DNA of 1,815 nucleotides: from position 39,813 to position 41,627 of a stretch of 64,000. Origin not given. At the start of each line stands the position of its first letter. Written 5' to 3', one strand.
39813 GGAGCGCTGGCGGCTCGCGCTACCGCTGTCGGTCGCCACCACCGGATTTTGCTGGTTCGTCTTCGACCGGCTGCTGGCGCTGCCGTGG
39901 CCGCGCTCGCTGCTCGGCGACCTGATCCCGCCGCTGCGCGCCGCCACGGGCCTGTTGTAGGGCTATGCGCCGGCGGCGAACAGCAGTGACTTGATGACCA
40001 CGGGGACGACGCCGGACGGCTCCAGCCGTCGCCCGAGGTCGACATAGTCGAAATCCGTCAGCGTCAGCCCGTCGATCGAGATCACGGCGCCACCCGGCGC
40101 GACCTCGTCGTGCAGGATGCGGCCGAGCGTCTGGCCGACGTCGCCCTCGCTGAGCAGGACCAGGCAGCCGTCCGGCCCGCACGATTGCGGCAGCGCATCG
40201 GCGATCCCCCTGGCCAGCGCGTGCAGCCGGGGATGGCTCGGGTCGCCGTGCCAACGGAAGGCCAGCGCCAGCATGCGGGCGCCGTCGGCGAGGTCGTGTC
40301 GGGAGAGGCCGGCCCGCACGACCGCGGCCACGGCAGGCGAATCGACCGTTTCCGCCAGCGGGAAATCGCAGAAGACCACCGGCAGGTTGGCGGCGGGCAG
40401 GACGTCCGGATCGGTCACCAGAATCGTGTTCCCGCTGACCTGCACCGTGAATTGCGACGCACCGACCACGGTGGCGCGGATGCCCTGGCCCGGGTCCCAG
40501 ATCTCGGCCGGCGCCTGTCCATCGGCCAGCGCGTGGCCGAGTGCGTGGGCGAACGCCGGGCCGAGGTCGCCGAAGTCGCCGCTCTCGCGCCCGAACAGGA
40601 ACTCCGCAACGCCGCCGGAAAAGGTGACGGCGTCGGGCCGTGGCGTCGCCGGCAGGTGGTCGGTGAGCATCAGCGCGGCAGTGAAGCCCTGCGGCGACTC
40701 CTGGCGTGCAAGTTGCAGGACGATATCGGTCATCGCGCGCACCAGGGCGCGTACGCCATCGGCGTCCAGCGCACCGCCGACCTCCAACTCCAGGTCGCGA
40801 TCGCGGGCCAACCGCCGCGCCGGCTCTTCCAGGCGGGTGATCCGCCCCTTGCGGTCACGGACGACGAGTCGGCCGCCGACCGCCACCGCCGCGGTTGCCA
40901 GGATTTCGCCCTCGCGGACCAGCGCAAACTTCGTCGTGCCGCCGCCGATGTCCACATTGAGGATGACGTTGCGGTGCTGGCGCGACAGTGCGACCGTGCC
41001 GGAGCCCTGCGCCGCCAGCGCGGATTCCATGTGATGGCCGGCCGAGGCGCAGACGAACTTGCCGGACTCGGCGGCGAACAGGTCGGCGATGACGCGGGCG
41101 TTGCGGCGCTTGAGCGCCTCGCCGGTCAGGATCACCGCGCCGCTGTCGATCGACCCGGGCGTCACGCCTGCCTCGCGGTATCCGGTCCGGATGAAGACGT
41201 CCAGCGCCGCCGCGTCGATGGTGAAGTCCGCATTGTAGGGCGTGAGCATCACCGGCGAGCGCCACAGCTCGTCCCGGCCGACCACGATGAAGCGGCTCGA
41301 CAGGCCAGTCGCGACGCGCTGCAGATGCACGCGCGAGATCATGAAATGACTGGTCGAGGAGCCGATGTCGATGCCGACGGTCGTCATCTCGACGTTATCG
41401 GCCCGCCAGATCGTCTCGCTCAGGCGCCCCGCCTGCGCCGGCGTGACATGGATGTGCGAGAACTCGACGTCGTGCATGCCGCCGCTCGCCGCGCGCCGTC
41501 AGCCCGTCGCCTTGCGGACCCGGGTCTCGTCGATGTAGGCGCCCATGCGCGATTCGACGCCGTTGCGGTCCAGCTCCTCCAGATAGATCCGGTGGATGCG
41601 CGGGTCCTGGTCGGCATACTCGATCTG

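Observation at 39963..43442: Candidate novel system: CADD/PqqC-like haem-oxygenase-like protein + bicupin + EutA-family reactivase, with no B12 enzyme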

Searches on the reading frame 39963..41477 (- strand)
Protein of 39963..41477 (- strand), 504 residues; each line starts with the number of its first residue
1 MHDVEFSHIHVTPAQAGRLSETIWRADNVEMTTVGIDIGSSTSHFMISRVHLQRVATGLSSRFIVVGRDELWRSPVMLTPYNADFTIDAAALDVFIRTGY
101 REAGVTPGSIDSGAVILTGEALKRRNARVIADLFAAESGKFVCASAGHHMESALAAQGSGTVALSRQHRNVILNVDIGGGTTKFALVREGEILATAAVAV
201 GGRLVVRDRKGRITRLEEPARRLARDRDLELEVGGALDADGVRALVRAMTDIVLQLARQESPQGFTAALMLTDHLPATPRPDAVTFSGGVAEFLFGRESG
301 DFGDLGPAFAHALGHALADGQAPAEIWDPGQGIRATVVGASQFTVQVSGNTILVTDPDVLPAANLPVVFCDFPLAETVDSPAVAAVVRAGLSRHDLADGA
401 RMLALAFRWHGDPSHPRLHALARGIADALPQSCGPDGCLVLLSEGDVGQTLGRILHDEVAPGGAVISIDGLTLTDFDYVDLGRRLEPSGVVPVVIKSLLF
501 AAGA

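Call 3: search_protein_families(library=pfam, proteins=[window:39963-41477:-], max_evalue=0.01)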
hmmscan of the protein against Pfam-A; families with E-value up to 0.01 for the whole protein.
window:39963-41477:- (504 aa): 4 families
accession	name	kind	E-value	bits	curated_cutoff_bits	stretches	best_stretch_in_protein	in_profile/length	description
PF06277.17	EutA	-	1.8e-110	370.5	27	1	30-500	2-474/475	Ethanolamine utilisation protein EutA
PF14450.12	FtsA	-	7.7e-06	26.7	31.8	1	175-224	3-52/127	Cell division protein FtsA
PF01869.26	BcrAD_BadFG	-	0.00012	22.1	31.5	0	34-150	1-99/271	BadF/BadG/BcrA/BcrD ATPase family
PF06723.19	MreB_Mbl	-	0.003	16.9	27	1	151-203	129-178/327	MreB/Mbl protein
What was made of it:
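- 39963..41477 (-): EutA-family ASKHA ATPase of the cupin-linked clade (504 aa). The N-terminal tail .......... is encoded at 41448-41477. PF06277 E=1.8e-110 (call 3).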

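Call 4: search_protein_families(library=ncbifam, proteins=[window:39963-41477:-], max_evalue=0.01)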
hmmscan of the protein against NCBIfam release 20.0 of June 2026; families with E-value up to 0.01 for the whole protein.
window:39963-41477:- (504 aa): 9 families
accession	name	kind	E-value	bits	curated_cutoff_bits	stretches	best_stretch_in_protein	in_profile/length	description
NF007992.0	PRK10719.1-3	equivalog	3.2e-89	300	598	1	30-501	4-477/478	ethanolamine ammonia-lyase reactivating factor EutA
NF007993.0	PRK10719.1-4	equivalog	1.3e-77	261.7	769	1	30-501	5-466/467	ethanolamine ammonia-lyase reactivating factor EutA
NF007994.0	PRK10719.1-5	equivalog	6.3e-62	210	952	1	32-500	6-472/473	ethanolamine ammonia-lyase reactivating factor EutA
NF007991.0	PRK10719.1-1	equivalog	2.5e-61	207.8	799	1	30-501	5-466/467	ethanolamine ammonia-lyase reactivating factor EutA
NF011660.0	PRK15080.1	equivalog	0.00076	18.8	182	1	175-203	146-174/277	ethanolamine utilization protein EutJ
TIGR01174.1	ftsA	equivalog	0.00096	18.3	175.85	1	154-208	179-234/371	cell division protein FtsA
NF000988.0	PRK00103.2-2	equivalog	0.0013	18.9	199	1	188-273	54-139/156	23S rRNA (pseudouridine(1915)-N(3))-methyltransferase RlmH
TIGR03706.1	exo_poly_only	exception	0.0018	17.7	307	0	162-202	118-157/300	exopolyphosphatase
TIGR02529.1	EutJ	subfamily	0.0034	16.9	152.1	1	174-203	112-141/239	ethanolamine utilization protein EutJ family protein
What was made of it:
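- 39963..41477 (-): NCBIfam EutA equivalogs score 300 bits or less against cut-offs of 598 or more (call 4).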

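Call 5: find_homologous_proteins(query=window:39963-41477:-, max_evalue=1e-10)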
Query window:39963-41477:- (504 aa): 7982 proteins with E <= 1e-10 among 8000 candidates; the best 120 are listed.
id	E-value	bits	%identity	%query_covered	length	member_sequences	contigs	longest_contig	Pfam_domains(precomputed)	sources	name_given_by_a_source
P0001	1.2e-297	1005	92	100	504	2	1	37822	PF14450.13,PF06277.18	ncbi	-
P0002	5.9e-273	924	85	100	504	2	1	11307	PF14450.13,PF06277.18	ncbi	-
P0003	8.5e-273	924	83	100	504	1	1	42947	PF14450.13,PF06277.18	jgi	-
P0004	1.1e-269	913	82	100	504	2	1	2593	PF14450.13,PF06277.18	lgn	-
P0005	2.4e-264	896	81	100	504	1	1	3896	PF14450.13,PF06277.18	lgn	-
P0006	1.3e-260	883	81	100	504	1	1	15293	PF01869.27,PF06277.18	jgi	-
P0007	2.6e-237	807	74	100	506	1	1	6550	PF06277.18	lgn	-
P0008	9.2e-237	805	74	100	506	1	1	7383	PF06277.18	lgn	-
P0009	3.8e-236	803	73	100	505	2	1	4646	PF14450.13,PF06277.18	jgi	jgi:ethanolamine utilization protein EutA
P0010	1.3e-235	801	72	100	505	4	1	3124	PF14450.13,PF06277.18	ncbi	-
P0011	1.3e-234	798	73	100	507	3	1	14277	PF14450.13,PF06277.18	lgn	-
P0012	4.2e-234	796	74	100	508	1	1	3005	PF06277.18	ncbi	-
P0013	3.8e-228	776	71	100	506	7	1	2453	PF01869.27,PF14450.13,PF06277.18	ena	-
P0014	4.1e-228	776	71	100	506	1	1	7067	PF14450.13,PF06277.18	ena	-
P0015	8.6e-223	759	70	100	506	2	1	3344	PF06277.18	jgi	jgi:ethanolamine utilization protein EutA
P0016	2.0e-216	738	69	100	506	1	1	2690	PF06723.20,PF14450.13,PF06277.18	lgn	-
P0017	9.7e-215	732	69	100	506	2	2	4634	PF14450.13,PF06277.18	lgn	-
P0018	1.2e-214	732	68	100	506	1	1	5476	PF01869.27,PF06723.20,PF14450.13,PF06277.18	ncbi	ncbi:MAG: ethanolamine ammonia-lyase reactivating factor EutA [Kiloniellales bacterium]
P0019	2.4e-200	685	62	99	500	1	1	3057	PF01869.27,PF14450.13,PF06277.18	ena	-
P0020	1.2e-199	682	63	99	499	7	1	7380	PF01869.27,PF06277.18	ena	-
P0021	8.0e-199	680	62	99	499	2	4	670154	PF06277.18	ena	-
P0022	3.7e-197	674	63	99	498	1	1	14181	PF01869.27,PF06277.18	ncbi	ncbi:MAG: ethanolamine ammonia-lyase reactivating factor EutA [Kiloniellaceae bacterium]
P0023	5.1e-197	674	62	99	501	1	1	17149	PF06277.18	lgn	-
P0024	4.4e-194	664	62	99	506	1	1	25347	PF01869.27,PF06723.20,PF14450.13,PF06277.18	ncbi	ncbi:MAG: ethanolamine ammonia-lyase reactivating factor EutA [Burkholderiales bacterium]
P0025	1.9e-193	662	63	100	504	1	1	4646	PF06723.20,PF06277.18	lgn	-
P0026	3.0e-193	661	61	99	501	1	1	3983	PF06277.18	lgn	-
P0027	6.4e-193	660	63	100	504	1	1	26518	PF01869.27,PF14450.13,PF06277.18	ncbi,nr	ncbi:MAG: reactivating factor for ethanolamine ammonia lyase [Betaproteobacteria bacterium]|nr:react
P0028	1.5e-188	646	61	99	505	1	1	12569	PF06277.18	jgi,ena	-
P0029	5.0e-188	644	59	99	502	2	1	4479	PF01869.27,PF06723.20,PF14450.13,PF06277.18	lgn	-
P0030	1.3e-187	643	60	100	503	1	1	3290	PF14450.13,PF06277.18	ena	-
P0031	1.4e-184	633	59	99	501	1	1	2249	PF06277.18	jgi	jgi:ethanolamine utilization protein EutA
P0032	4.3e-184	631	58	99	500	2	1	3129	PF01869.27,PF06723.20,PF06277.18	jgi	jgi:ethanolamine utilization protein EutA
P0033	5.5e-184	631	59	99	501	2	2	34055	PF06277.18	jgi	jgi:ethanolamine utilization protein EutA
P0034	1.8e-183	629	58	99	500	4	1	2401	PF01869.27,PF06723.20,PF06277.18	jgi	jgi:ethanolamine utilization protein EutA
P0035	3.1e-183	628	59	99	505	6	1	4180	PF14450.13,PF06277.18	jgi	jgi:ethanolamine utilization protein EutA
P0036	4.0e-183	628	60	99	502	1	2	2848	PF01869.27,PF14450.13,PF06277.18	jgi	jgi:ethanolamine utilization protein EutA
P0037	8.2e-182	623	59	99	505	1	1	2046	PF14450.13,PF06277.18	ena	-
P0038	8.5e-182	623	58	99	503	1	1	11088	PF14450.13,PF06277.18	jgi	jgi:ethanolamine utilization protein EutA (predicted chaperonin)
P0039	9.5e-182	623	59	99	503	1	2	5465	PF06277.18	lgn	-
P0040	1.2e-181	623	59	99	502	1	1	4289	PF01869.27,PF06723.20,PF14450.13,PF06277.18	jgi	jgi:ethanolamine utilization protein EutA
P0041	2.7e-181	622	58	99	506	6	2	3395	PF06277.18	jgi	jgi:ethanolamine utilization protein EutA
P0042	4.9e-181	621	58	99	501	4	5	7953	PF06277.18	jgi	jgi:ethanolamine utilization protein EutA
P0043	5.6e-181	621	59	99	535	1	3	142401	PF14450.13,PF06277.18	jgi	jgi:ethanolamine utilization protein EutA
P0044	7.9e-181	620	58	99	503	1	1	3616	PF14450.13,PF06277.18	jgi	jgi:ethanolamine utilization protein EutA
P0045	1.6e-180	619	58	99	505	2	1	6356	PF01869.27,PF14450.13,PF06277.18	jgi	jgi:ethanolamine utilization protein EutA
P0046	3.4e-180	618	57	99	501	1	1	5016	PF06277.18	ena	-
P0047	3.6e-180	618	59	99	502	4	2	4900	PF14450.13,PF06277.18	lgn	-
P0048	3.9e-180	618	59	99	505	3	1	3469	PF14450.13,PF06277.18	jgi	jgi:ethanolamine utilization protein EutA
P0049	4.0e-180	618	57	99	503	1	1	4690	PF14450.13,PF06277.18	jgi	jgi:ethanolamine utilization protein EutA (predicted chaperonin)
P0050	5.8e-180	617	59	99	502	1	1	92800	PF01869.27,PF14450.13,PF06277.18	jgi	jgi:ethanolamine utilization protein EutA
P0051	8.9e-180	617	59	99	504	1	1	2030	PF14450.13,PF06277.18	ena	-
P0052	1.0e-179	617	58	99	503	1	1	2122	PF06723.20,PF06277.18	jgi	-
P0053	1.3e-179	616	58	99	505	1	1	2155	PF14450.13,PF06277.18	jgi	-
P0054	1.8e-179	616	58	99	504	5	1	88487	PF06277.18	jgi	jgi:ethanolamine utilization protein EutA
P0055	2.0e-179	616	58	99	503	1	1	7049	PF06277.18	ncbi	-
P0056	2.1e-179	615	58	99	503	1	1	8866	PF14450.13,PF06277.18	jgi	jgi:ethanolamine utilization protein EutA (predicted chaperonin)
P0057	3.4e-179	615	57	99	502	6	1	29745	PF01869.27,PF06277.18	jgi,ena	-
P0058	3.6e-179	615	58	100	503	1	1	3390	PF14450.13,PF06277.18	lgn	-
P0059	5.1e-179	614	57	99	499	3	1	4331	PF06277.18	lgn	-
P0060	5.6e-179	614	58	99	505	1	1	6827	PF14450.13,PF06277.18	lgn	-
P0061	5.9e-179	614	59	100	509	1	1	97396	PF01869.27,PF06723.20,PF06277.18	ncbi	-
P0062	6.6e-179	614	59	99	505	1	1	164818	PF06277.18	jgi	jgi:ethanolamine utilization protein EutA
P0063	7.0e-179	614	59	99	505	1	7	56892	PF06277.18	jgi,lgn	jgi:ethanolamine utilization protein EutA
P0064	9.8e-179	613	58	99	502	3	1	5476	PF14450.13,PF06277.18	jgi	jgi:ethanolamine utilization protein EutA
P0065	1.0e-178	613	58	99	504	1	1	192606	PF14450.13,PF06277.18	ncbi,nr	ncbi:MAG: reactivating factor for ethanolamine ammonia lyase [Rhizobiales bacterium]|nr:reactivating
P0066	1.1e-178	613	59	99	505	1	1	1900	PF06277.18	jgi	jgi:ethanolamine utilization protein EutA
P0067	1.4e-178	613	60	99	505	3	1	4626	PF14450.13,PF06277.18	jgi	jgi:ethanolamine utilization protein EutA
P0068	2.2e-178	612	73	78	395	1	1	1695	PF14450.13,PF06277.18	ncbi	-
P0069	2.3e-178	612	58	99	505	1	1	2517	PF01869.27,PF14450.13,PF06277.18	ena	-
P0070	2.9e-178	612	57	99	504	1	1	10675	PF06277.18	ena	-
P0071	4.8e-178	611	58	99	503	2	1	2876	PF14450.13,PF06277.18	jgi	jgi:ethanolamine utilization protein EutA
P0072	9.3e-178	610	58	99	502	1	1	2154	PF06277.18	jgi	jgi:ethanolamine utilization protein EutA (predicted chaperonin)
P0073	1.2e-177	610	58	99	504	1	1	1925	PF06277.18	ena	-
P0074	1.5e-177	609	56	99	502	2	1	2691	PF14450.13,PF06277.18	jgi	jgi:ethanolamine utilization protein EutA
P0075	1.6e-177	609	58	99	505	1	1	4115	PF01869.27,PF06277.18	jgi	jgi:ethanolamine utilization protein EutA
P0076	2.4e-177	609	57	99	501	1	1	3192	PF06277.18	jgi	jgi:ethanolamine utilization protein EutA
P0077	3.4e-177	608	56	99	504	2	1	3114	PF06277.18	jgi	jgi:ethanolamine utilization protein EutA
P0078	3.9e-177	608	57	99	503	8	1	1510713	PF01869.27,PF14450.13,PF06277.18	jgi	jgi:ethanolamine utilization protein EutA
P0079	4.4e-177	608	56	99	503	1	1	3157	PF06723.20,PF14450.13,PF06277.18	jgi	jgi:ethanolamine utilization protein EutA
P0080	4.6e-177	608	58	99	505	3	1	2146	PF14450.13,PF06277.18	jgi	jgi:ethanolamine utilization protein EutA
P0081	5.4e-177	608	59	100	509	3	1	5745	PF01869.27,PF06723.20,PF14450.13,PF06277.18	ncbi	-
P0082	5.7e-177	607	60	99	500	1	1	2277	PF14450.13,PF06277.18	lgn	-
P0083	9.2e-177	607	57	99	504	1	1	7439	PF06723.20,PF14450.13,PF06277.18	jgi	jgi:ethanolamine utilization protein EutA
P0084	9.2e-177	607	58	99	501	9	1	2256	PF06723.20,PF14450.13,PF06277.18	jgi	-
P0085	1.0e-176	607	58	99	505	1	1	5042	PF14450.13,PF06277.18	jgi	jgi:ethanolamine utilization protein EutA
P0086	1.6e-176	606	57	100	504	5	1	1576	PF01869.27,PF14450.13,PF06277.18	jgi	jgi:ethanolamine utilization protein EutA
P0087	2.3e-176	606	56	99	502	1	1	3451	PF14450.13,PF06277.18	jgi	jgi:ethanolamine utilization protein EutA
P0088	2.3e-176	605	58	99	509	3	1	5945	PF01869.27,PF06277.18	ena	-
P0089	2.6e-176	605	56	99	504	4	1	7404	PF01869.27,PF06277.18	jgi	jgi:ethanolamine utilization protein EutA (predicted chaperonin)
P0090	3.2e-176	605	57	99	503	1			PF14450.13,PF06277.18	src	-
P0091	4.2e-176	605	58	99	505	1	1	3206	PF14450.13,PF06277.18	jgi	jgi:ethanolamine utilization protein EutA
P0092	4.7e-176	604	57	99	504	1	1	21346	PF06277.18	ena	-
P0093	5.3e-176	604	58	99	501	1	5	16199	PF14450.13,PF06277.18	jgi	jgi:ethanolamine utilization protein EutA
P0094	5.3e-176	604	56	99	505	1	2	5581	PF06277.18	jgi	jgi:ethanolamine utilization protein EutA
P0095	5.7e-176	604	57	99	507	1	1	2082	PF01869.27,PF06277.18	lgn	-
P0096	6.9e-176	604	58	99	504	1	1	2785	PF14450.13,PF06277.18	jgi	jgi:ethanolamine utilization protein EutA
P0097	7.0e-176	604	56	99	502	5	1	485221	PF14450.13,PF06277.18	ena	-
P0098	7.3e-176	604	57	99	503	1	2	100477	PF14450.13,PF06277.18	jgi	jgi:ethanolamine utilization protein EutA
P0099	1.3e-175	603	56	99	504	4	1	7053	PF14450.13,PF06277.18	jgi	jgi:ethanolamine utilization protein EutA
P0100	1.4e-175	603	58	99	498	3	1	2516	PF06277.18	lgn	-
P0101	1.8e-175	603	57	99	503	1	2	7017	PF01869.27,PF14450.13,PF06277.18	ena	-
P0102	2.1e-175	602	57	99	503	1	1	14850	PF06277.18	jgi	jgi:ethanolamine utilization protein EutA (predicted chaperonin)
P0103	2.8e-175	602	55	99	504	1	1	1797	PF06277.18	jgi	jgi:ethanolamine utilization protein EutA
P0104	3.2e-175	602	57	99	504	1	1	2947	PF06277.18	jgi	jgi:ethanolamine utilization protein EutA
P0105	3.7e-175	601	57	99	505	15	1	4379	PF01869.27,PF14450.13,PF06277.18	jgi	jgi:ethanolamine utilization protein EutA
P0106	5.4e-175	601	57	100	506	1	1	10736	PF01869.27,PF06277.18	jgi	jgi:ethanolamine utilization protein EutA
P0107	5.7e-175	601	58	99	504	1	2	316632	PF01869.27,PF06723.20,PF06277.18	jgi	jgi:ethanolamine utilization protein EutA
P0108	6.4e-175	601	56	99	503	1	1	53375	PF14450.13,PF06277.18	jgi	jgi:ethanolamine utilization protein EutA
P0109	6.7e-175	601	58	99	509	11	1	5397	PF01869.27,PF06277.18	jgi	-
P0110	8.2e-175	600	56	100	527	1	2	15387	PF01869.27,PF06277.18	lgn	-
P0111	8.7e-175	600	57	100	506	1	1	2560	PF14450.13,PF06277.18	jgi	jgi:ethanolamine utilization protein EutA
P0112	9.4e-175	600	56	99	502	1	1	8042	PF14450.13,PF06277.18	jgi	jgi:ethanolamine utilization protein EutA (predicted chaperonin)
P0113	9.8e-175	600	56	99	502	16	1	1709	PF14450.13,PF06277.18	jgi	jgi:ethanolamine utilization protein EutA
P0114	9.8e-175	600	58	99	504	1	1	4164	PF06723.20,PF14450.13,PF06277.18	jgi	jgi:ethanolamine utilization protein EutA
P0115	1.1e-174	600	55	99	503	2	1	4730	PF14450.13,PF06277.18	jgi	-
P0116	1.1e-174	600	56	99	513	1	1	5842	PF01869.27,PF06723.20,PF06277.18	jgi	-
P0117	1.1e-174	600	57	100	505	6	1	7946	PF14450.13,PF06277.18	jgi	jgi:ethanolamine utilization protein EutA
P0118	1.1e-174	600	57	99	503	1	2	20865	PF06277.18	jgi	jgi:ethanolamine utilization protein EutA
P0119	1.2e-174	600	54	99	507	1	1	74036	PF06277.18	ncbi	-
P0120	1.4e-174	600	57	100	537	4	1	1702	PF14450.13,PF06277.18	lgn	-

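Call 7: find_encoding_contigs(protein=P0078, flank=10000, max_places=3)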
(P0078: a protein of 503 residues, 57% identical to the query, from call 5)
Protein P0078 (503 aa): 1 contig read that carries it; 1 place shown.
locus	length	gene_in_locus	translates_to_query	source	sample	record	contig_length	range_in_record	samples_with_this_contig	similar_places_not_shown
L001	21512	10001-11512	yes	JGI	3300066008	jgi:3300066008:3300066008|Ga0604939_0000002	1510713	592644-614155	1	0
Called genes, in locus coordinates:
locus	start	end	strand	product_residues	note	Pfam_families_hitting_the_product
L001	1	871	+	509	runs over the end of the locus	PF07969:Amidohydro_3 (weak), PF01979:Amidohydro_1, PF07969:Amidohydro_3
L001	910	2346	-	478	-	PF01545:Cation_efflux, PF16916:ZT_dimer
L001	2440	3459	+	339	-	PF01207:Dus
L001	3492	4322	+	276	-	PF01925:TauE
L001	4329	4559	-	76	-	PF15919:HicB_lk_antitox, PF15970:HicB-like_2 (weak)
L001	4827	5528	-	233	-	PF13650:Asp_protease_2, PF13975:gag-asp_proteas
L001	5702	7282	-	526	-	PF00512:HisKA, PF02518:HATPase_c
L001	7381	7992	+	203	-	PF02798:GST_N, PF13417:GST_N_3, PF13409:GST_N_2, PF00043:GST_C (weak)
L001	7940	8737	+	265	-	PF23023:Anti-Pycsar_Apyc1, PF00753:Lactamase_B, PF12706:Lactamase_B_2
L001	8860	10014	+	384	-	PF07883:Cupin_2 (faint)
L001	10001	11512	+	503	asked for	PF06277:EutA, PF01869:BcrAD_BadFG (faint), PF14450:FtsA (weak)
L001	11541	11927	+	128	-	-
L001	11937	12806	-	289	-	-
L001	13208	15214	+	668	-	PF00361:Proton_antipo_M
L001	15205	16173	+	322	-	PF00146:NADHdh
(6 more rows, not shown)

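Call 8: find_encoding_contigs(protein=P0024, flank=10000, max_places=2)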
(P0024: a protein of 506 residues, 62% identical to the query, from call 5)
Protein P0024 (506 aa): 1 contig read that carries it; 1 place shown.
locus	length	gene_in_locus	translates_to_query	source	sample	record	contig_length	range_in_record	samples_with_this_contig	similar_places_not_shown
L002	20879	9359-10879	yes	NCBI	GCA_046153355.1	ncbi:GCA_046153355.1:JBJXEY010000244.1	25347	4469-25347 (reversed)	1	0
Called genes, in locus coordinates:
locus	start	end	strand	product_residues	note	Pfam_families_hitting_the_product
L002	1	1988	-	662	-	PF04879:Molybdop_Fe4S4, PF00384:Molybdopterin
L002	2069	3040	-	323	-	PF03401:TctC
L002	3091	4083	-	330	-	PF03401:TctC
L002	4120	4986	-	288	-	PF13452:FAS1_DH_region (weak), PF27832:Htd2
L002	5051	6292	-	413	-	PF02515:CoA_transf_3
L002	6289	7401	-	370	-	PF00190:Cupin_1 (faint), PF02041:Auxin_BP (weak), PF07883:Cupin_2 (weak)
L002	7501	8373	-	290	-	-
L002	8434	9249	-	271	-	PF09339:HTH_IclR, PF01614:IclR_C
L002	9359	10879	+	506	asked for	PF06277:EutA, PF01869:BcrAD_BadFG (faint), PF14450:FtsA (faint), PF06723:MreB_Mbl (weak)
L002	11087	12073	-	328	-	PF03401:TctC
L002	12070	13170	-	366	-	PF02423:OCD_Mu_crystall, PF01488:Shikimate_DH (weak)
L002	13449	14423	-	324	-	PF03401:TctC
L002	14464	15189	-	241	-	PF02798:GST_N, PF13417:GST_N_3, PF13409:GST_N_2, PF00043:GST_C, PF14497:GST_C_3 (faint), PF13410:GST_C_2 (weak)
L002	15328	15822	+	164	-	PF01243:PNPOx_N, PF13883:CREG_beta-barrel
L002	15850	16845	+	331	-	PF04392:ABC_sub_bind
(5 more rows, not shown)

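Call 9: find_encoding_contigs(protein=P0021, flank=10000, max_places=2)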
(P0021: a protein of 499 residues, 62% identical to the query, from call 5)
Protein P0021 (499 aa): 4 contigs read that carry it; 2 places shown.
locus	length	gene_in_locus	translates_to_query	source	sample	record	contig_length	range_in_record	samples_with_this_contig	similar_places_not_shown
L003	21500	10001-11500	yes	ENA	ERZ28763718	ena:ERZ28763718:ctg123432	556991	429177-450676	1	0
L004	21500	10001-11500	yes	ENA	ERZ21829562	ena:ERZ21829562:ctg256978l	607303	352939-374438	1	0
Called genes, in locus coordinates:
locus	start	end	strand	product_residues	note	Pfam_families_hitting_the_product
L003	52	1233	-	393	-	PF03401:TctC (weak)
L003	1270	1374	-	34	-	-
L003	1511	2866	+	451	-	PF05598:DUF772, PF01609:DDE_Tnp_1, PF13751:DDE_Tnp_1_6 (weak)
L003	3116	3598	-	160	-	PF03773:ArsP_1 (weak)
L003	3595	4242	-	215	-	PF03773:ArsP_1 (weak)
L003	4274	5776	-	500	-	PF20695:UbiD_N, PF01977:UbiD, PF20696:UbiD_C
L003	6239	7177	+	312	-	PF00126:HTH_1, PF03466:LysR_substrate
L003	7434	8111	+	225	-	-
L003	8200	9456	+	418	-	PF00872:Transposase_mut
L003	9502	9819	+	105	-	-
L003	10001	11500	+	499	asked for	PF06277:EutA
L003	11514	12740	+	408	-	PF07690:MFS_1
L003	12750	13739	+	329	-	-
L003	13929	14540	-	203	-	PF02441:Flavoprotein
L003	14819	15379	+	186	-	-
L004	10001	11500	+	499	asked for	PF06277:EutA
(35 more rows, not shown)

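Call 11: search_solved_structures(query=window:39963-41477:-, max_evalue=1, show_alignments=1)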
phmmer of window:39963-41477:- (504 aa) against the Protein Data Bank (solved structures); distinct sequences matched with E-value up to 1: 3.
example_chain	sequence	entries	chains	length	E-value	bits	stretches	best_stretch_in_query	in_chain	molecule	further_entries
7bvy_A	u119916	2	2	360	0.044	15.8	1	151-208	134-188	Cell shape determining protein MreB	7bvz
6pc0_A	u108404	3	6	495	0.29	13.1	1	159-201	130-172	Guanosine pentaphosphate phosphohydrolase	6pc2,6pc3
6pc1_A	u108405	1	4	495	0.54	12.2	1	159-201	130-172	Guanosine pentaphosphate phosphohydrolase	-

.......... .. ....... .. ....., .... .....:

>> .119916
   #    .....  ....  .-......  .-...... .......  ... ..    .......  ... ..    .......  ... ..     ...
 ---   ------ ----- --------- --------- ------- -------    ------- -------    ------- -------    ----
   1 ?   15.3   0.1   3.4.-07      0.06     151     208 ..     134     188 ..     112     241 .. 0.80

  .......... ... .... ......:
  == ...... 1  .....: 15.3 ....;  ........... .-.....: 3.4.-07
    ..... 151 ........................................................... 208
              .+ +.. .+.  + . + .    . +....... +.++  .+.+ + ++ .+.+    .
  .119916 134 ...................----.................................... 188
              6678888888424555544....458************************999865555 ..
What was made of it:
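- Tried and rejected: It gave no EutA structure, only weak MreB and Ppx hits (call 11).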
